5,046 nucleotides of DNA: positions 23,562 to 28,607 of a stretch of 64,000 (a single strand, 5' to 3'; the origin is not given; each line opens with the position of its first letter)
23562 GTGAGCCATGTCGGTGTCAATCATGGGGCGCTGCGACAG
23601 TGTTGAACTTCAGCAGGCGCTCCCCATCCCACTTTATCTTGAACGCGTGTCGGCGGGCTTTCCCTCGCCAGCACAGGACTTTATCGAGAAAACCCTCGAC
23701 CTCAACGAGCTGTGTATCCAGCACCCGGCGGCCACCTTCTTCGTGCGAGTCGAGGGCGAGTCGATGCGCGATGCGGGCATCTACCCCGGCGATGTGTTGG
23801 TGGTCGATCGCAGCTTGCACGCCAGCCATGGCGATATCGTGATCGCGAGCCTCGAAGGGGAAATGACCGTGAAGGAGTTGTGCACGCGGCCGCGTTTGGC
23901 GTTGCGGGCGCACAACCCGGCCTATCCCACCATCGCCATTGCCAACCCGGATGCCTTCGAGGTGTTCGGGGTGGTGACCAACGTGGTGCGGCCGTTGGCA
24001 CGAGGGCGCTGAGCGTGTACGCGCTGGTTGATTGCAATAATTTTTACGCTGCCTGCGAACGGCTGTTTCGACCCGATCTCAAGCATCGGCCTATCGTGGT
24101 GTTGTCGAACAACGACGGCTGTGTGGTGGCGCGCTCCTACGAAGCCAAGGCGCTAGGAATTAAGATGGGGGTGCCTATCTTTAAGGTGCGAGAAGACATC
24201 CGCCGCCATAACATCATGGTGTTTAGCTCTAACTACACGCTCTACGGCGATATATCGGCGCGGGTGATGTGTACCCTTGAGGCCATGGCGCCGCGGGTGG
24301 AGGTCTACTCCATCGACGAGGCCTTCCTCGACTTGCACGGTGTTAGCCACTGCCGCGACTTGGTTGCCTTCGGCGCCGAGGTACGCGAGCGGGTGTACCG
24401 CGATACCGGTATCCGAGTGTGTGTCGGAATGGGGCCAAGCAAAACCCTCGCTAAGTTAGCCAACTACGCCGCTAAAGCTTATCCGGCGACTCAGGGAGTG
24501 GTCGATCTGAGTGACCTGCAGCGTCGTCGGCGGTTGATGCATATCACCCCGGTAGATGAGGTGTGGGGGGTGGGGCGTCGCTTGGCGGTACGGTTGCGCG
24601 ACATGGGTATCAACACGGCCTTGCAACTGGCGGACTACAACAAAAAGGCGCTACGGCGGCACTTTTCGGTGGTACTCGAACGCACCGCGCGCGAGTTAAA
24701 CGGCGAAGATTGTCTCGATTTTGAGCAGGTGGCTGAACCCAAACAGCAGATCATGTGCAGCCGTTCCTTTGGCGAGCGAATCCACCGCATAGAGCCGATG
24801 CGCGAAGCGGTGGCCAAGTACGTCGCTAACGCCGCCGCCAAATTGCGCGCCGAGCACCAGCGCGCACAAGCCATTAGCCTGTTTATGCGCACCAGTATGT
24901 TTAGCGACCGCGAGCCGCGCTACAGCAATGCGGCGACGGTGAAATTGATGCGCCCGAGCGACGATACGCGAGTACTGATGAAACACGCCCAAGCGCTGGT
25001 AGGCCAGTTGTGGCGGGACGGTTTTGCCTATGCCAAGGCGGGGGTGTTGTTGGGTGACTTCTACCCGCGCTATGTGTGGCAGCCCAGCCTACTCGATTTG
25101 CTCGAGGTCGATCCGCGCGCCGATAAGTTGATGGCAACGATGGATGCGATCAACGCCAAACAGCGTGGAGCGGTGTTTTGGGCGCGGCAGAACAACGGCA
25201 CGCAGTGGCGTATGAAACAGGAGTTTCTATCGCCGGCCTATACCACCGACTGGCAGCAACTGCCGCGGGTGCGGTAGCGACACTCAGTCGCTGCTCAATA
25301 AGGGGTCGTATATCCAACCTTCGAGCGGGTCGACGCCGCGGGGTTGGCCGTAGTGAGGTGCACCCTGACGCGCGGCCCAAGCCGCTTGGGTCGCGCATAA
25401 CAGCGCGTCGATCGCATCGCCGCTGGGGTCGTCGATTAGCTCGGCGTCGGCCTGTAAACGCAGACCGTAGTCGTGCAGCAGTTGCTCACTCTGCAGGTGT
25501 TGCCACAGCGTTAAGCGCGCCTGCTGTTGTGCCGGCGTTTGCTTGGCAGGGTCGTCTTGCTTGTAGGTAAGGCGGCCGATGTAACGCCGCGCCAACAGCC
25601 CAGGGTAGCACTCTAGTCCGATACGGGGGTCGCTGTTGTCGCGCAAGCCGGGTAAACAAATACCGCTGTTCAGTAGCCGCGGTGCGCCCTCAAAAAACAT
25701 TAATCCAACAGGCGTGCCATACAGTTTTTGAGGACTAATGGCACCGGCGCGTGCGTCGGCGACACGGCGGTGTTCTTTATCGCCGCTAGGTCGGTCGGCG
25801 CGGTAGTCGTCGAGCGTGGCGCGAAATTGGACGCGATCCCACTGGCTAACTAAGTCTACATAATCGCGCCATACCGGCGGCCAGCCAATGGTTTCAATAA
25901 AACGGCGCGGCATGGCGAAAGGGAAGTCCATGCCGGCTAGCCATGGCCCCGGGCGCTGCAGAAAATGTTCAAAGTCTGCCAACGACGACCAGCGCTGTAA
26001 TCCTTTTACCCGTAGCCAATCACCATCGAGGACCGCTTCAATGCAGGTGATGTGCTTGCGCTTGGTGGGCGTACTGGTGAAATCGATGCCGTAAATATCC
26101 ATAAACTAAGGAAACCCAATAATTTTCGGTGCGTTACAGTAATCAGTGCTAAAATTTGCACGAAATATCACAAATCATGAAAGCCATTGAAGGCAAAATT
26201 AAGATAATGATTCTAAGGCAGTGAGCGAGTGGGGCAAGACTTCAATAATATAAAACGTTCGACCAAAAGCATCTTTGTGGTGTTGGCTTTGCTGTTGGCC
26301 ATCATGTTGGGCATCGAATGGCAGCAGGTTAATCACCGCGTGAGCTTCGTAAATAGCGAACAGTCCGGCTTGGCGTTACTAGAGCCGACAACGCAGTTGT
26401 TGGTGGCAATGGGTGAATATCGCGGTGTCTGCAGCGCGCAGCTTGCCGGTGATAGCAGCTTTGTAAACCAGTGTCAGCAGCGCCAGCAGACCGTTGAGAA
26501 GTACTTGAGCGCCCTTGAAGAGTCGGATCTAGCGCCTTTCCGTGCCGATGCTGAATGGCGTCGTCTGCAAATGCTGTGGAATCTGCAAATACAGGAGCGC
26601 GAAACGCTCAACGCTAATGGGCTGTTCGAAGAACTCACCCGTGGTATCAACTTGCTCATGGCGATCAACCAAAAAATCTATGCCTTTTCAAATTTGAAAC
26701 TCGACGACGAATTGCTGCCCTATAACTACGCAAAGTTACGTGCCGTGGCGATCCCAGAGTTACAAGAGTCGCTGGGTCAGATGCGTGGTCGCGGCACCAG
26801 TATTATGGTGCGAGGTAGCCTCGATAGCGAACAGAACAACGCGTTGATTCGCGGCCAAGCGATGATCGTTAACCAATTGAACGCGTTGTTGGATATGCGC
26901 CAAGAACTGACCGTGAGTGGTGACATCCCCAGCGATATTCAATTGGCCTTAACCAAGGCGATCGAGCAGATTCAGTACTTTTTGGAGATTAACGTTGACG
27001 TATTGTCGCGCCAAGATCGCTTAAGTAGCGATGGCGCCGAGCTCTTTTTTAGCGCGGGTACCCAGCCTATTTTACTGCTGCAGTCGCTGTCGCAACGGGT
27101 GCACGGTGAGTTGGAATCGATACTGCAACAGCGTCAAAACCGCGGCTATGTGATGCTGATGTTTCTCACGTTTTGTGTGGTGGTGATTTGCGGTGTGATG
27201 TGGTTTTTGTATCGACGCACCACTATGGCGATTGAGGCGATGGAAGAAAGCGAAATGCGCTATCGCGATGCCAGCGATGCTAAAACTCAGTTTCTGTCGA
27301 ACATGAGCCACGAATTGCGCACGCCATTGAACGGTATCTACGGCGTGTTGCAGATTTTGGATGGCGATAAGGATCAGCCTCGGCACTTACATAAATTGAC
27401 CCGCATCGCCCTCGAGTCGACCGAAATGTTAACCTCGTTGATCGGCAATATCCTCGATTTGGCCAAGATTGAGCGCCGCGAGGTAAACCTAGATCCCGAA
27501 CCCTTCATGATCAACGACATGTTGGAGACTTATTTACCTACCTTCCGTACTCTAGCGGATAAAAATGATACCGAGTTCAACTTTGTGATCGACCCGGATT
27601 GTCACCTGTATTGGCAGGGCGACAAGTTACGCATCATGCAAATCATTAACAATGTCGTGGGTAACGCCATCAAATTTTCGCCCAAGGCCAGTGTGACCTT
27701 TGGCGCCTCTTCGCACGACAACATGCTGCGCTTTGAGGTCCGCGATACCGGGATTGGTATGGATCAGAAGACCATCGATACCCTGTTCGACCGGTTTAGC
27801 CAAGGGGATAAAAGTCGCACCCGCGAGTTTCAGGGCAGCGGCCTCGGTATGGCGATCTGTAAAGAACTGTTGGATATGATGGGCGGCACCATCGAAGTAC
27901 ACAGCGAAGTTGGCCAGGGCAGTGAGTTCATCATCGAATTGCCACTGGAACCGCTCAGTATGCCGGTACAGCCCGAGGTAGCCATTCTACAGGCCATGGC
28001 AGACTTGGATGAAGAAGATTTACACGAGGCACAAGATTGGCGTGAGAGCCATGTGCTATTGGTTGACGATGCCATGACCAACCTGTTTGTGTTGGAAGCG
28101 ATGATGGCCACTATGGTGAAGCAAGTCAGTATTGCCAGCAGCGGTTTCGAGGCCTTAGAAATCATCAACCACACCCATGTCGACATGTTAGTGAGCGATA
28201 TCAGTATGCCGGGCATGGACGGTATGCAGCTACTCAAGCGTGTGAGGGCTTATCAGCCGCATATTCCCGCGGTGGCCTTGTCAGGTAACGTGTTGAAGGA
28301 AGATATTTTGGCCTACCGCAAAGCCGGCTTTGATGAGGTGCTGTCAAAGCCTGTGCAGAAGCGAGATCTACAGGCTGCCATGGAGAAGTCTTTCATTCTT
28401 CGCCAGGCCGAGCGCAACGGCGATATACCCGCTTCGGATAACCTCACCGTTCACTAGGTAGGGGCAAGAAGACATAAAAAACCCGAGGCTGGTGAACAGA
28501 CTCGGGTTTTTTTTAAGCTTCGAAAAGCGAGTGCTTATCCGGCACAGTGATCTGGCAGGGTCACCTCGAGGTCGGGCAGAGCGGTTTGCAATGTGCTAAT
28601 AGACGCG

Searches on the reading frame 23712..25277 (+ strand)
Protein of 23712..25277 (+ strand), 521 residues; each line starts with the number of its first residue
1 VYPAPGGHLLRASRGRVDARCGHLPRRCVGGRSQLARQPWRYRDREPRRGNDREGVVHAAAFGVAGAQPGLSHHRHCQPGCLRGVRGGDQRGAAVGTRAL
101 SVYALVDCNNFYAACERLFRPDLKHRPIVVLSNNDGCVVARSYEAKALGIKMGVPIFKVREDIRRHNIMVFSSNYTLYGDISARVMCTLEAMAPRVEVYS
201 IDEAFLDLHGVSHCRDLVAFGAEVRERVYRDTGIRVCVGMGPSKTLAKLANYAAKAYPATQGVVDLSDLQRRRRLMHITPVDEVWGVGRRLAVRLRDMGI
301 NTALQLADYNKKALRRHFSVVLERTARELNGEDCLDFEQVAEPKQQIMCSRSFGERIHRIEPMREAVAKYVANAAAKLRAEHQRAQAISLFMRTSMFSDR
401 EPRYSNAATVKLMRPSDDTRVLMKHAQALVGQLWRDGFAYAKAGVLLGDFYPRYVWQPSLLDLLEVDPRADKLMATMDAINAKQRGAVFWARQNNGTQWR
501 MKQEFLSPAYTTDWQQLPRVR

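Call 55: search_protein_families(library=pfam, proteins=[window:23712-25277:+], max_evalue=0.00001)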
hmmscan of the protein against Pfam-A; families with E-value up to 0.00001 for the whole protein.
window:23712-25277:+ (521 aa): 3 families
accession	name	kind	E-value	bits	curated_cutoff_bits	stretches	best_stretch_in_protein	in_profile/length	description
PF00817.25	IMS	-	6.4e-38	130.4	23.2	1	106-251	1-147/148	impB/mucB/samB family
PF11799.13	IMS_C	-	3.5e-20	72.9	20.7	1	344-454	1-103/109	impB/mucB/samB family C-terminal domain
PF13438.11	DUF4113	-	8.1e-19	67.8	24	1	472-520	2-51/51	Domain of unknown function (DUF4113)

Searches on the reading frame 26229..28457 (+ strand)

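Call 55: search_protein_families(library=pfam, proteins=[window:26229-28457:+], max_evalue=0.00001)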
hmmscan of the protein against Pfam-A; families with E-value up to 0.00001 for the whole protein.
window:26229-28457:+ (742 aa): 3 families
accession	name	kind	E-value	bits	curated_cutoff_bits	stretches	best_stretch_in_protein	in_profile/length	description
PF02518.31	HATPase_c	-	1.2e-29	103.4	26.4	1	464-574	1-110/111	Histidine kinase-, DNA gyrase B-, and HSP90-like ATPase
PF00072.30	Response_reg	-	3.4e-22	79.2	30.2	1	609-718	1-110/111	Response regulator receiver domain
PF00512.31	HisKA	-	8.7e-18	64.6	26.9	1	351-416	1-65/66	His Kinase A (phospho-acceptor) domain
